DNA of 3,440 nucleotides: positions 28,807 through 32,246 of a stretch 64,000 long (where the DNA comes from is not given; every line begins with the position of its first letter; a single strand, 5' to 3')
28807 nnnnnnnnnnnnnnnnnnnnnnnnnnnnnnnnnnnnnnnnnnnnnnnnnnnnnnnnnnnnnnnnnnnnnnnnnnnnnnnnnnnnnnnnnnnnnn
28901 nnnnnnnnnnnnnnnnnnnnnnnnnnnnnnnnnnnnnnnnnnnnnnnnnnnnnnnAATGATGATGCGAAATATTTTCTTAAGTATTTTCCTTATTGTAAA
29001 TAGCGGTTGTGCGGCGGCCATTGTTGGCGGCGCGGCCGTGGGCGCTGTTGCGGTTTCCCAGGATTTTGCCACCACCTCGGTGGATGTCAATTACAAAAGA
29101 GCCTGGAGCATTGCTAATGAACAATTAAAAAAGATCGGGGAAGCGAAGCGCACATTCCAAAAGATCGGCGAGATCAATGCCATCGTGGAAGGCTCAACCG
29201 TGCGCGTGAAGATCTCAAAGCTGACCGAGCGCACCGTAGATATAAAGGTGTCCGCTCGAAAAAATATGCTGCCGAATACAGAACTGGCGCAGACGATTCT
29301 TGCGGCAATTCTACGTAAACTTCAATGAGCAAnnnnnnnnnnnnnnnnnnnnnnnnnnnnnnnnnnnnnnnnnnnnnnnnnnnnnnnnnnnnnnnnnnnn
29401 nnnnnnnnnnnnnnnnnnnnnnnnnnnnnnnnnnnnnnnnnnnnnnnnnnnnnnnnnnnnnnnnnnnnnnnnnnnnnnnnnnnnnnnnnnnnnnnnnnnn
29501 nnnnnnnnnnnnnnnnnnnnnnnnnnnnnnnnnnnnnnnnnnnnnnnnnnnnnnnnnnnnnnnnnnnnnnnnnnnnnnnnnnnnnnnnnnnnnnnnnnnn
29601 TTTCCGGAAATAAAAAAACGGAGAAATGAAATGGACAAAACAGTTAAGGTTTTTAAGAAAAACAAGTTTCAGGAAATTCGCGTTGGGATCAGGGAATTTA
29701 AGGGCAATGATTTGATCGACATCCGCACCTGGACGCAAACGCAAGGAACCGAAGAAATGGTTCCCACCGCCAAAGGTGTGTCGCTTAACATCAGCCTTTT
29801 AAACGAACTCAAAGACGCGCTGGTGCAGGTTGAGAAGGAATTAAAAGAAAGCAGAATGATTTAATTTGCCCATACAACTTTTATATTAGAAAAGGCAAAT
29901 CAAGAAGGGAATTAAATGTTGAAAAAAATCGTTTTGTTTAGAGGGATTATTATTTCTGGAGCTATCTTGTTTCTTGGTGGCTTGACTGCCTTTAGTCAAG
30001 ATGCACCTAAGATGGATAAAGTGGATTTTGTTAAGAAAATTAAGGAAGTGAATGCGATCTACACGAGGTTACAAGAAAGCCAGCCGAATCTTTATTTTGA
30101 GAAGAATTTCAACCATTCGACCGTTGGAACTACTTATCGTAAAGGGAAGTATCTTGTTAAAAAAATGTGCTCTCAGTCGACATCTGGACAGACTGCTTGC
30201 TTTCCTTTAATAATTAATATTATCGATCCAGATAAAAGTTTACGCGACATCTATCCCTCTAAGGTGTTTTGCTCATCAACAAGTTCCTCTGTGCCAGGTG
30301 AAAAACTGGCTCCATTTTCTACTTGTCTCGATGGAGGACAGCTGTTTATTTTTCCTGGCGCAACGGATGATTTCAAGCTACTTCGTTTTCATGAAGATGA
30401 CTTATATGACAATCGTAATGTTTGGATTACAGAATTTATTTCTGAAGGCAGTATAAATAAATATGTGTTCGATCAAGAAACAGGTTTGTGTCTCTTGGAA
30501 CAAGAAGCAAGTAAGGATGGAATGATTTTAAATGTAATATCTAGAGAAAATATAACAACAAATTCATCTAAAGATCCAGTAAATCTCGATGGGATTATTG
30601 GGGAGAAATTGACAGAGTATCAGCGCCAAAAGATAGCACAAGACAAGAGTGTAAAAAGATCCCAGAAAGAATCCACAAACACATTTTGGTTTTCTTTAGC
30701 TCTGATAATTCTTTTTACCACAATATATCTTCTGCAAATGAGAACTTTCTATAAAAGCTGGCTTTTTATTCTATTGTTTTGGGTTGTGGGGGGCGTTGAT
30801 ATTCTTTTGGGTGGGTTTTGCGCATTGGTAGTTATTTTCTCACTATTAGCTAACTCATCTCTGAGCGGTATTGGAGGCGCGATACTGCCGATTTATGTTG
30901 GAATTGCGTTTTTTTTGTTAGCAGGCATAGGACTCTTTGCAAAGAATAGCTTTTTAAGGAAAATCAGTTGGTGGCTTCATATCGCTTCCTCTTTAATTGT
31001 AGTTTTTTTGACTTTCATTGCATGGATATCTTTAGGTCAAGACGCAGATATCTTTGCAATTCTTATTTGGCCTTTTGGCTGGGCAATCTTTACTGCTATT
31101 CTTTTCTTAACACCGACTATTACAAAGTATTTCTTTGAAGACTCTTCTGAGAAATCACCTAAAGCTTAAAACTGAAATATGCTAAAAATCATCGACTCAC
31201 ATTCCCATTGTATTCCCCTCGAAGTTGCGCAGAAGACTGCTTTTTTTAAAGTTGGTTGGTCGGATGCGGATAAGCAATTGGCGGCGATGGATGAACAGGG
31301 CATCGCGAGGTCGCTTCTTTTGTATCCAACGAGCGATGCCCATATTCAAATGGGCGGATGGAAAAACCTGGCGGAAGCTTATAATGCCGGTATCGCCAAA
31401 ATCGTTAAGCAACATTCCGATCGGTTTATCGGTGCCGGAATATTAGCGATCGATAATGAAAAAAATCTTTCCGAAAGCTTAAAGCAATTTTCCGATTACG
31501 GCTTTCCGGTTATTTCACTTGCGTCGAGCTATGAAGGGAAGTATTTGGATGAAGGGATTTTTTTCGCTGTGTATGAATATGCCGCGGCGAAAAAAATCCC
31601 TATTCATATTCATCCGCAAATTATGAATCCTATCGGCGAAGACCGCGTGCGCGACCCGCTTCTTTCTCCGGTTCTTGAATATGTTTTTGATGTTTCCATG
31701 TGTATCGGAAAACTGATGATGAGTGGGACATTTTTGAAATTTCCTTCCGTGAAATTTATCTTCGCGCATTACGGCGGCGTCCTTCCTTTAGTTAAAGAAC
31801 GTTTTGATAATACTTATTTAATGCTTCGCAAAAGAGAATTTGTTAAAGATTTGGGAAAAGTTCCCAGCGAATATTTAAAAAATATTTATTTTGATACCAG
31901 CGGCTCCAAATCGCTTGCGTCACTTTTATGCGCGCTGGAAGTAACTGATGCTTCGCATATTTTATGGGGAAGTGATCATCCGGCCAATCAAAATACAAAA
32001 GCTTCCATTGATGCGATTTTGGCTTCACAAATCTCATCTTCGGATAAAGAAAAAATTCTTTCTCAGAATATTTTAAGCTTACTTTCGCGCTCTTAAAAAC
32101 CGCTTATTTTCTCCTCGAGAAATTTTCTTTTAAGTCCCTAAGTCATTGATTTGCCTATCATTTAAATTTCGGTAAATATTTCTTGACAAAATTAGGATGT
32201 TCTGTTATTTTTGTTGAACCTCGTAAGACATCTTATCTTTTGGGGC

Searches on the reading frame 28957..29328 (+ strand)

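Call 7: search_protein_families(library=pfam, proteins=[window:28957-29328:+], max_evalue=0.001)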
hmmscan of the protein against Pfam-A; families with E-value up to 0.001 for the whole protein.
window:28957-29328:+ (123 aa): 1 family
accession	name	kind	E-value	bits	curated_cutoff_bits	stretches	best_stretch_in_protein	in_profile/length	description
PF12092.13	DUF3568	-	1.7e-06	28.6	23.2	1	5-98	5-103/124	Protein of unknown function (DUF3568)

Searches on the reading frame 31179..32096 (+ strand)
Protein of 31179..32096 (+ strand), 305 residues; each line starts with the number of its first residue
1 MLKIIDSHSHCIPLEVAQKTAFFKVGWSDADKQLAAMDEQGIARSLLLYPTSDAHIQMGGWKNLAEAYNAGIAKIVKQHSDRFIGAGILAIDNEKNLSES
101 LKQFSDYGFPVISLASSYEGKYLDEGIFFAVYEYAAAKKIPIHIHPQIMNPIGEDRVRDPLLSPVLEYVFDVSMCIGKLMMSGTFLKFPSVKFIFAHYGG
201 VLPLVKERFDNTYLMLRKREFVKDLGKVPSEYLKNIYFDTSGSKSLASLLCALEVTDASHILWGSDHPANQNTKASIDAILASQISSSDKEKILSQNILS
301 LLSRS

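Call 7: search_protein_families(library=pfam, proteins=[window:31179-32096:+], max_evalue=0.001)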
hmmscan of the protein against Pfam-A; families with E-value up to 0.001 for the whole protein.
window:31179-32096:+ (305 aa): 1 family
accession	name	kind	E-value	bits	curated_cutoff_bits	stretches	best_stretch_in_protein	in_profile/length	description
PF04909.20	Amidohydro_2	-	2.9e-20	73.6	26.4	1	5-301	1-286/289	Amidohydrolase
